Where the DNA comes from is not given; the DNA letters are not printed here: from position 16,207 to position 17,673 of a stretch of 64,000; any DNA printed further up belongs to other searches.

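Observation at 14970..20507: glf + GT28 MGDG-synthase-like glycosyltransferase + LRR/PH membrane protein + Sel1-repeat protein: candidate galactofuranose-glycolipid/surface module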

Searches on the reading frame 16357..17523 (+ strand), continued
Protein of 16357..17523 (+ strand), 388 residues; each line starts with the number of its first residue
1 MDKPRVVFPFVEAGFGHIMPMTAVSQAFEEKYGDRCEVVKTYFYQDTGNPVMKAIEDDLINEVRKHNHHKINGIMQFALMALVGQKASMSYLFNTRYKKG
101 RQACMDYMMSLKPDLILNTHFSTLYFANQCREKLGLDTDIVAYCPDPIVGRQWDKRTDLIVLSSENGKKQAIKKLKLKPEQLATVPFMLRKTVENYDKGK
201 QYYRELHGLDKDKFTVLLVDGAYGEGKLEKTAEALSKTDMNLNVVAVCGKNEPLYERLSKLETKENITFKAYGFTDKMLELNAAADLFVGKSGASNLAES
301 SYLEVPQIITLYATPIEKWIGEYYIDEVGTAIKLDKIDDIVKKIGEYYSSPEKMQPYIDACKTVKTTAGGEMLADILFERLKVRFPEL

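Call 24: search_protein_families(library=pfam, proteins=[L033:2748-5408:+, L025:5326-6477:+, L025:6491-6934:+, L024:2418-4790:+, L005:4719-5552:+, L005:3714-4496:-, L019:9150-10001:+, L020:8819-9808:+, L007:7473-9926:+, L002:12638-16981:+], max_evalue=0.001)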
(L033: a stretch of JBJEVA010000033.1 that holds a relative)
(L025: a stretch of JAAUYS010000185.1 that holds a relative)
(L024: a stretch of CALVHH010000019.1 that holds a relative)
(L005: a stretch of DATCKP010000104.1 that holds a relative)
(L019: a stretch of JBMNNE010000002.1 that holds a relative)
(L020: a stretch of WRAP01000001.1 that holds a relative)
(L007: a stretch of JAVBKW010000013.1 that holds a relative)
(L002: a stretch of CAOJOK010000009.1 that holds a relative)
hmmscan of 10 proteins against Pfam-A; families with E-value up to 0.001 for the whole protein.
L033:2748-5408:+ (886 aa): 7 families
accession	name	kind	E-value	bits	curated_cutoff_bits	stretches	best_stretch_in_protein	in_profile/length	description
PF00122.25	E1-E2_ATPase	-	1.1e-47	162.3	28.1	1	118-311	2-180/181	E1-E2 ATPase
PF00689.26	Cation_ATPase_C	-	1.2e-41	142.8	27.3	1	691-857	4-175/175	Cation transporting ATPase, C-terminus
PF00690.31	Cation_ATPase_N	-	1.2e-18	66.9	20.4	1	6-71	3-69/69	Cation transporter/ATPase, N-terminus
PF13246.12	Cation_ATPase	-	6.4e-16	58.6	21.7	1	378-450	12-91/91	Cation transport ATPase (P-type)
PF00702.32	Hydrolase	-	1.8e-12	48.5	26.4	1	330-617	3-191/191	haloacid dehalogenase-like hydrolase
PF08282.18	Hydrolase_3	-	0.0006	20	20.9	0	591-643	197-248/255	haloacid dehalogenase-like hydrolase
PF12710.13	HAD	-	0.00095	20.1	27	0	508-613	84-188/189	haloacid dehalogenase-like hydrolase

L025:5326-6477:+ (383 aa): 3 families
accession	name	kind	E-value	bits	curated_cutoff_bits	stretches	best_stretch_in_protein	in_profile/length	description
PF00266.25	Aminotran_5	-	2.8e-82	277.1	21.5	1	4-351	14-369/371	Aminotransferase class-V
PF01212.27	Beta_elim_lyase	-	1.3e-08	34.9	27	1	52-254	50-256/288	Beta-eliminating lyase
PF01041.23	DegT_DnrJ_EryC1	-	3.6e-08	33.5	19.8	1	55-172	45-153/360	DegT/DnrJ/EryC1/StrS aminotransferase family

L025:6491-6934:+ (147 aa): 1 family
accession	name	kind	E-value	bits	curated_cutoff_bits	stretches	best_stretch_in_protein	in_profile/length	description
PF01592.21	NifU_N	-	4.7e-51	172.7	22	1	4-123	2-124/127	NifU-like N terminal domain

L024:2418-4790:+ (790 aa): 4 families
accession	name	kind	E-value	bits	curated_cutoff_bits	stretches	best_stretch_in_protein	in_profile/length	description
PF02574.22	S-methyl_trans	-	5.6e-70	236.9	22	1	11-280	1-283/283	Homocysteine S-methyltransferase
PF02310.24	B12-binding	-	1.3e-26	93.2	32.1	1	670-774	2-114/121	B12 binding domain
PF00809.28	Pterin_bind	-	6.7e-26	91.9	25.5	1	313-535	1-243/244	Pterin binding enzyme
PF02607.22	B12-binding_2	-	4.2e-17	62.5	23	1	586-656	3-73/74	B12 binding domain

L005:4719-5552:+ (277 aa): 2 families
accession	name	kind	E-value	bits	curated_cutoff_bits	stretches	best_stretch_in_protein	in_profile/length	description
PF13561.12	adh_short_C2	-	2.6e-44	152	27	1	26-272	11-236/236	Enoyl-(Acyl carrier protein) reductase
PF00106.31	adh_short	-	2.3e-41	141.9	26.6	1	13-212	2-188/195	short chain dehydrogenase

L005:3714-4496:- (260 aa): 5 families
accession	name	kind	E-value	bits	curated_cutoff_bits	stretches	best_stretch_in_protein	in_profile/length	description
PF02311.25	AraC_binding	-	2.1e-16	60.3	21.1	1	23-114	14-105/135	AraC-like ligand binding domain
PF12833.13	HTH_18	-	2.6e-14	53.7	33.6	1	183-260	1-79/80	Helix-turn-helix domain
PF00165.29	HTH_AraC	-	2.5e-09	37.5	26.6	1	171-202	2-33/42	Bacterial regulatory helix-turn-helix proteins, AraC family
PF07883.17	Cupin_2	-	2.1e-08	34.2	27.2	1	27-75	13-61/70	Cupin domain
PF22200.2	ExsA_N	-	7.4e-06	26.8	27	1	35-152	3-131/136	ExsA N-terminal regulatory domain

L019:9150-10001:+ (283 aa): 1 family
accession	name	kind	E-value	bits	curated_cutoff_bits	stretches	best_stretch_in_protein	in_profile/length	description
PF04138.20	GtrA_DPMS_TM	-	0.0001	22.9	26.1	1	167-261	25-110/117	GtrA/DPMS, transmembrane domain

L020:8819-9808:+ (329 aa): 3 families
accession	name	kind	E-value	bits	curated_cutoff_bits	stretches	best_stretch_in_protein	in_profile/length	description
PF01408.29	GFO_IDH_MocA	-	1.9e-19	71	24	1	4-121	1-118/120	Oxidoreductase family, NAD-binding Rossmann fold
PF22725.1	GFO_IDH_MocA_C3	-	2e-16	60.6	27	1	132-232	2-108/124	GFO/IDH/MocA C-terminal domain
PF02894.22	GFO_IDH_MocA_C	-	5.5e-06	26.8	22.9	1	138-247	4-128/218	Oxidoreductase family, C-terminal alpha/beta domain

L007:7473-9926:+ (817 aa): 3 families
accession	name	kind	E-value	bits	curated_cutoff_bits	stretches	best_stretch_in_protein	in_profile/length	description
PF01915.27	Glyco_hydro_3_C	-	1.3e-44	153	31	1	315-546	1-200/200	Glycosyl hydrolase family 3 C-terminal domain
PF00933.27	Glyco_hydro_3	-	1.1e-41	143.8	27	1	58-283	74-316/316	Glycosyl hydrolase family 3 N terminal domain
PF14310.12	Fn3-like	-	3.6e-23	81.9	25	1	575-644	1-70/71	Fibronectin type III-like domain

L002:12638-16981:+ (1447 aa): 7 families
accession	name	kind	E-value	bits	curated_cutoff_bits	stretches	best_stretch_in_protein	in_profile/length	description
PF13402.12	Peptidase_M60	-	5.1e-32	111.9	25.8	1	390-666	1-270/275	Peptidase M60, enhancin and enhancin-like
PF10528.15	GLEYA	-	2.2e-09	37.9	26.2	1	849-928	5-87/91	GLEYA domain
PF00754.31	F5_F8_type_C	-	9.3e-08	32.7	28.2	1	1024-1142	17-127/127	F5/8 type C domain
PF22633.2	F5_F8_type_C_2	-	8.8e-07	29.9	27.8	1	1025-1124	3-91/91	NedA-like, galactose-binding domain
PF17291.7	M60-like_N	-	3.6e-06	27.4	23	1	232-271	14-52/106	N-terminal domain of M60-like peptidases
PF07691.17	PA14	-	1e-05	25.8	24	1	853-938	54-141/147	PA14 domain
PF17963.7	Big_9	-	8e-05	23.9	23.6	0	733-783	31-80/89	Bacterial Ig domain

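Call 41: search_protein_families(library=ncbifam, proteins=[L007:11169-12314:+, L011:4030-5121:+, L013:564-1691:+, L015:3690-5066:+, L018:11233-12270:+, L004:3647-4894:+, L002:8795-11164:+], max_evalue=1e-10)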
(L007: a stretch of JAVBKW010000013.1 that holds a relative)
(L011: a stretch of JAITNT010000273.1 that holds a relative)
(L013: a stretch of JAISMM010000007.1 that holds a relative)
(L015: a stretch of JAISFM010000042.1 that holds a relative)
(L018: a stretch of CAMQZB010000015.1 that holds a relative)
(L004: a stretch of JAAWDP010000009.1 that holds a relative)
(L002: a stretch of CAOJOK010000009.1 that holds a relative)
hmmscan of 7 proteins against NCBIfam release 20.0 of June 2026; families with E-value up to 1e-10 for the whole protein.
L007:11169-12314:+ (381 aa): 6 families
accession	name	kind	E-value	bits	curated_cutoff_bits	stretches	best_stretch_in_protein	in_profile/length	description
TIGR00031.1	UDP-GALP_mutase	equivalog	8.3e-130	433.1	303.75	1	18-376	1-372/378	UDP-galactopyranose mutase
NF005547.0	PRK07208.1-3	equivalog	8.9e-17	61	380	1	20-220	6-215/465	hypothetical protein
NF005548.0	PRK07208.1-4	equivalog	1.2e-15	57.1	389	1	21-184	6-170/488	hypothetical protein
NF005545.0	PRK07208.1-1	equivalog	1.8e-15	56.3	451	1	18-184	7-174/504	hypothetical protein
NF005546.0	PRK07208.1-2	equivalog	5.4e-13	48.4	418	0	20-89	6-75/527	hypothetical protein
NF005560.0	PRK07233.1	equivalog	5.6e-13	48.5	252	1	22-224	4-211/435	hypothetical protein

L011:4030-5121:+ (363 aa): 5 families
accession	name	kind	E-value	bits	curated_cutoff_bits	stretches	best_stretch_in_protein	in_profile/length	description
TIGR00031.1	UDP-GALP_mutase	equivalog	4.7e-128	427.3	303.75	1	1-362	1-375/378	UDP-galactopyranose mutase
NF005548.0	PRK07208.1-4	equivalog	2.3e-14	52.9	389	1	4-164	6-167/488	hypothetical protein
NF005545.0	PRK07208.1-1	equivalog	5.3e-13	48.2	451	1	3-163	9-170/504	hypothetical protein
NF005560.0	PRK07233.1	equivalog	6.3e-13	48.3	252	1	5-204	4-208/435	hypothetical protein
NF005547.0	PRK07208.1-3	equivalog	6.8e-13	48.1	380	1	4-163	7-171/465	hypothetical protein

L013:564-1691:+ (375 aa): 4 families
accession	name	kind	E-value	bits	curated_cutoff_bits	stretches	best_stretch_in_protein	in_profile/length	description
TIGR00031.1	UDP-GALP_mutase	equivalog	2e-123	412.1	303.75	1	1-365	1-371/378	UDP-galactopyranose mutase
NF005547.0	PRK07208.1-3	equivalog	3.5e-19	68.9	380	1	4-163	7-171/465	hypothetical protein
NF005548.0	PRK07208.1-4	equivalog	1.4e-16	60.2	389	1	4-164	6-167/488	hypothetical protein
NF005545.0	PRK07208.1-1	equivalog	1e-13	50.5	451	1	3-163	9-170/504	hypothetical protein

L015:3690-5066:+ (458 aa): 1 family
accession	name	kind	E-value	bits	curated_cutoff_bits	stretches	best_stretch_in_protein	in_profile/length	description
TIGR00031.1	UDP-GALP_mutase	equivalog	5.8e-119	397.4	303.75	1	68-449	1-374/378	UDP-galactopyranose mutase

L018:11233-12270:+ (345 aa): 2 families
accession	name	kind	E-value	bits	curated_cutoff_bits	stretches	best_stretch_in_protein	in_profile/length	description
TIGR00031.1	UDP-GALP_mutase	equivalog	4.2e-113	378.1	303.75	1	3-344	22-376/378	UDP-galactopyranose mutase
NF005548.0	PRK07208.1-4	equivalog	7.8e-11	41.2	389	0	6-146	27-168/488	hypothetical protein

L004:3647-4894:+ (415 aa): 4 families
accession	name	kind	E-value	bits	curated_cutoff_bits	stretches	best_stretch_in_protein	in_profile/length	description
TIGR00031.1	UDP-GALP_mutase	equivalog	5.1e-101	338.4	303.75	1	34-410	4-377/378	UDP-galactopyranose mutase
NF005548.0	PRK07208.1-4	equivalog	1.6e-16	60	389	1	30-197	2-167/488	hypothetical protein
NF005547.0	PRK07208.1-3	equivalog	3e-16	59.2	380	1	30-196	3-171/465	hypothetical protein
NF005545.0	PRK07208.1-1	equivalog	3.4e-12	45.5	451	0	31-196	7-170/504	hypothetical protein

L002:8795-11164:+ (789 aa): 6 families
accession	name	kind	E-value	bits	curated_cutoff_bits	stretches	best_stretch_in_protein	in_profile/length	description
TIGR00031.1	UDP-GALP_mutase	equivalog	5e-106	354.9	303.75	1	6-383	4-377/378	UDP-galactopyranose mutase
NF010135.0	PRK13609.1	equivalog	9.6e-21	74.2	500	1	500-777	92-366/388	diglucosyl diacylglycerol synthase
NF005547.0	PRK07208.1-3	equivalog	1.5e-16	60.2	380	1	3-167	4-170/465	hypothetical protein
NF005548.0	PRK07208.1-4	equivalog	1.6e-16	60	389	1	2-169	2-167/488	hypothetical protein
NF005545.0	PRK07208.1-1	equivalog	2.6e-12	45.9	451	0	4-168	8-170/504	hypothetical protein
NF005546.0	PRK07208.1-2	equivalog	3.7e-12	45.6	418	0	337-386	457-506/527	hypothetical protein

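Call 42: search_protein_families(library=pfam, proteins=[L002:11183-12565:+, L003:11184-12581:+, L004:6081-7433:+, L001:11192-12373:+], max_evalue=10)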
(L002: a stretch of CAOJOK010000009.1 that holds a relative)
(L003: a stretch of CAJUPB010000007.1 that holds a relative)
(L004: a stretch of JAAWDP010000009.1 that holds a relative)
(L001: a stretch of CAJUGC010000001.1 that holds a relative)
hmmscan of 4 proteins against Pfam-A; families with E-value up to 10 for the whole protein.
L002:11183-12565:+ (460 aa): 2 families
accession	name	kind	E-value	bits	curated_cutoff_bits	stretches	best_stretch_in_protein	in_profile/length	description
PF13306.12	LRR_5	-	2.1e-58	196.2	27.7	2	77-201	2-126/127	BspA type Leucine rich repeat region (6 copies)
PF13855.12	LRR_8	-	0.00071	19.7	27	2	163-201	12-51/61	Leucine rich repeat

L003:11184-12581:+ (465 aa): 4 families
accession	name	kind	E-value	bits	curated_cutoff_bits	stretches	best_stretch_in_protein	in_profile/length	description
PF13306.12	LRR_5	-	7e-42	142.8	27.7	2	31-146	1-116/127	BspA type Leucine rich repeat region (6 copies)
PF13855.12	LRR_8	-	0.00017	21.7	27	2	163-201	12-51/61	Leucine rich repeat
PF23952.1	LRR_EndoS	-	0.013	16.1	27.9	1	144-184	51-90/116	Endo-beta-N-acetylglucosaminidase EndoS LRR domain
PF21158.3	flgK_1st_1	-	0.19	12.2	24.2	1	115-148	30-63/81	Flagellar hook-associated protein 1, D2-like domain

L004:6081-7433:+ (450 aa): 4 families
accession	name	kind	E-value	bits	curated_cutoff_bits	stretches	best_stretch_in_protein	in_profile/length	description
PF13306.12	LRR_5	-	5.1e-51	172.3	27.7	2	86-198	13-126/127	BspA type Leucine rich repeat region (6 copies)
PF17092.11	PCB_OB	-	0.061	14.5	27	1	369-433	31-98/111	Penicillin-binding protein OB-like domain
PF05725.18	FNIP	-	0.079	13.5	21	0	127-142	24-39/44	FNIP Repeat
PF18293.6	Caprin-1_dimer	-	0.16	12.9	27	1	201-269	31-96/116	Caprin-1 dimerization domain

L001:11192-12373:+ (393 aa): 3 families
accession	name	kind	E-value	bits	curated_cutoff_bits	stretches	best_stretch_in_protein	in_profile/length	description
PF13306.12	LRR_5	-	4.2e-43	146.7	27.7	2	30-157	2-127/127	BspA type Leucine rich repeat region (6 copies)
PF13855.12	LRR_8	-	0.0063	16.7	27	1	48-87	11-51/61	Leucine rich repeat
PF20990.2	DUF2207_C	-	0.16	12.1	33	1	197-304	99-193/247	Predicted membrane protein (DUF2207) C-terminal domain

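Call 48: predict_structure(alignment_id=A1)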
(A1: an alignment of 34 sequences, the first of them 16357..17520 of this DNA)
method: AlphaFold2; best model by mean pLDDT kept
length: 388 residues; sequences in the alignment: 34
mean_pLDDT: 93.6   pTM: 0.89
mean pLDDT of the five models: 93.6, 93.3, 92.7, 91.0, 90.7
residues with pLDDT >= 90: 316; 70-90: 68; 50-70: 4; < 50: 0
segments of 3 or more residues with pLDDT < 50: none
pLDDT, mean of each block of 10 residues (from residue 1): 92 79 97 98 96 93 81 77 81 90 97 97 96 97 92 92 94 93 94 94 98 97 89 98 97 96 97 94 98 92 97 90 96 98 98 98 94 98 94
secondary structure, 60 per line:
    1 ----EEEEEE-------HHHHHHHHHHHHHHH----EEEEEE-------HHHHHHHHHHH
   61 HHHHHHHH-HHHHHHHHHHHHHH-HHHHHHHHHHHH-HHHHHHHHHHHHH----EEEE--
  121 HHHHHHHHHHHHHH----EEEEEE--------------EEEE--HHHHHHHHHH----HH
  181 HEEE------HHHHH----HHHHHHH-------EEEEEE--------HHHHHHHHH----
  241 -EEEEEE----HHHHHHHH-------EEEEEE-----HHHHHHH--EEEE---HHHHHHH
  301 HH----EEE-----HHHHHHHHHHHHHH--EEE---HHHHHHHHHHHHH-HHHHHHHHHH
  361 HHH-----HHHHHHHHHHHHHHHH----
elements in order: E5-10 H18-32 E37-42 H50-68 H70-83 H85-96 H98-110 E115-118 H121-134 E139-144 E159-162 H165-174 E182-184 H191-195 H200-206 E214-219 H228-236 E242-247 H252-259 E267-272 H278-284 E287-290 H294-302 E307-309 H315-328 E331-333 H337-349 H351-363 H369-384

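Call 53: fold_search(model_id=the predicted structure, library=pdb)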
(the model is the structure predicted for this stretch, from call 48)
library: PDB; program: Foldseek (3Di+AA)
matches with E <= 10: 1365; with E <= 0.001: 521
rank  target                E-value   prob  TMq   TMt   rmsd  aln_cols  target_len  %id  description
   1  4x1t                  1.5e-16  1.00  0.69  0.82   3.0       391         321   19  The crystal structure of Arabidopsis thaliana galactolipid synthase MGD1 in complex with UDP (released 2016-02-10)
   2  4wyi                  6.0e-16  1.00  0.71  0.81   4.1       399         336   19  The crystal structure of Arabidopsis thaliana galactolipid synthase, MGD1 (apo-form) (released 2016-02-17)
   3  7d1i_A                1.0e-09  1.00  0.60  0.66   7.5       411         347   14  Crystal structure of acinetobacter baumannii MurG (released 2021-07-14)
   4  3c4q_B                1.1e-09  1.00  0.60  0.59   5.9       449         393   12  Structure of the retaining glycosyltransferase MshA : The first step in mycothiol biosynthesis. Organism : Corynebacte (released 2008-04-01)
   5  7d1i_B                1.5e-09  1.00  0.61  0.70   7.1       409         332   14  Crystal structure of acinetobacter baumannii MurG (released 2021-07-14)
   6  7bov                  3.0e-09  1.00  0.59  0.63   6.5       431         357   16  The Structure of Bacillus subtilis glycosyltransferase,Bs-YjiC (released 2020-05-13)
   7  8j2u_A                3.4e-09  1.00  0.59  0.50  10.3       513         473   12  Glucosyl Transferase NbUGT72AY1 co-crystallized with UDP (released 2024-04-17)
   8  7vlb_B                3.6e-09  1.00  0.56  0.61   7.5       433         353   16  Crystal structure of UGT109A1 from Bacillus (released 2022-10-05)
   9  7vlb_A                4.4e-09  1.00  0.58  0.59   7.5       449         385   15  Crystal structure of UGT109A1 from Bacillus (released 2022-10-05)
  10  9j9k_B                4.4e-09  1.00  0.59  0.50   9.6       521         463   11  Glucosyl transferase NbUGT72AY1 co-crystallized with Scopoletin and UDP2F glucose (released 2024-09-04)
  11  9lrj_B                4.7e-09  1.00  0.57  0.49  10.5       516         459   10  Glucosyl transferase NbUGT72AY1 co-crystallized with Scopoletin and UDP2Fglucose in the presence of retinol (released 2025-02-12)
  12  7d1i_C                5.5e-09  1.00  0.62  0.69   6.9       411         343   13  Crystal structure of acinetobacter baumannii MurG (released 2021-07-14)
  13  9j9k_A                6.5e-09  1.00  0.58  0.48   9.9       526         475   10  Glucosyl transferase NbUGT72AY1 co-crystallized with Scopoletin and UDP2F glucose (released 2024-09-04)
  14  1nlm_A                7.2e-09  1.00  0.62  0.68   7.6       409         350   16  CRYSTAL STRUCTURE OF MURG:GLCNAC COMPLEX (released 2003-02-11)
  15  6kqw                  1.0e-08  1.00  0.54  0.64   7.9       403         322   16  Crystal structure of Yijc from B. subtilis (released 2020-09-30)
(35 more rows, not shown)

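Call 54: search_protein_representatives(protein=window:16357-17520:+)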
Query: 388 residues. Proteins with E-value up to 0.001 (for the whole library): 3182; up to 1e-10: 608; up to 1e-30: 75. The best 150 are listed.
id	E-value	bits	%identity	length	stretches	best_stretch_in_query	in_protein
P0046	1.4e-114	399.9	48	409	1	2-381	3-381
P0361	4.3e-91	322.6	41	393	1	2-388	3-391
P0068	1.6e-90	320.7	41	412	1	3-381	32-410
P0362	2.1e-89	317.0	41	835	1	3-382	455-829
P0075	4.8e-84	299.4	41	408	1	3-385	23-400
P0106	7.3e-81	288.9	43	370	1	2-355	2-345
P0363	1.6e-78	281.2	38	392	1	3-385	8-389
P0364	1.9e-76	274.3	38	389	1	2-386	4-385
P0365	5.4e-73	263.0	38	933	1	2-388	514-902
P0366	1.4e-71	258.3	38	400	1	1-385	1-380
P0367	2.0e-71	257.8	38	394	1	1-388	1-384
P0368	1.3e-70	255.1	38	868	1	5-354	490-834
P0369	8.8e-70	252.4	36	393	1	3-382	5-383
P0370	1.2e-68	248.7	37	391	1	1-388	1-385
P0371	9.1e-68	245.8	37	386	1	1-380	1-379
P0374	8.0e-66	239.4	36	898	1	3-381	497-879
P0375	1.0e-64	235.7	35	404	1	1-388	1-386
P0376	4.3e-64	233.7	38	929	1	3-385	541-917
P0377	1.3e-63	232.1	34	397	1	1-385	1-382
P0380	2.3e-62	228.1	36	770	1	4-380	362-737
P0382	6.0e-62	226.7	34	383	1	3-375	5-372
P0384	3.8e-58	214.2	31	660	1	1-383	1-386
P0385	4.4e-58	213.9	32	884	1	3-382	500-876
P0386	6.1e-58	213.5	33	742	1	3-381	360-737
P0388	3.6e-57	210.9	33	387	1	3-382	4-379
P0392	2.5e-56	208.2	31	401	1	2-386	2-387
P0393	3.1e-56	207.9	32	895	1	3-388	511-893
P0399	3.0e-52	194.7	30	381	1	5-368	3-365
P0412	1.8e-41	159.3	26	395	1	3-380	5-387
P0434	1.1e-27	113.9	29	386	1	1-382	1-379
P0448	6.8e-24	101.4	28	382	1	5-323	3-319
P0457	6.2e-23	98.3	25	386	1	3-326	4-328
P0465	1.3e-21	93.9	25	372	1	5-377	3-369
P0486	5.5e-19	85.3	24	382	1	5-375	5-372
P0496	2.6e-18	83.1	24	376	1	6-378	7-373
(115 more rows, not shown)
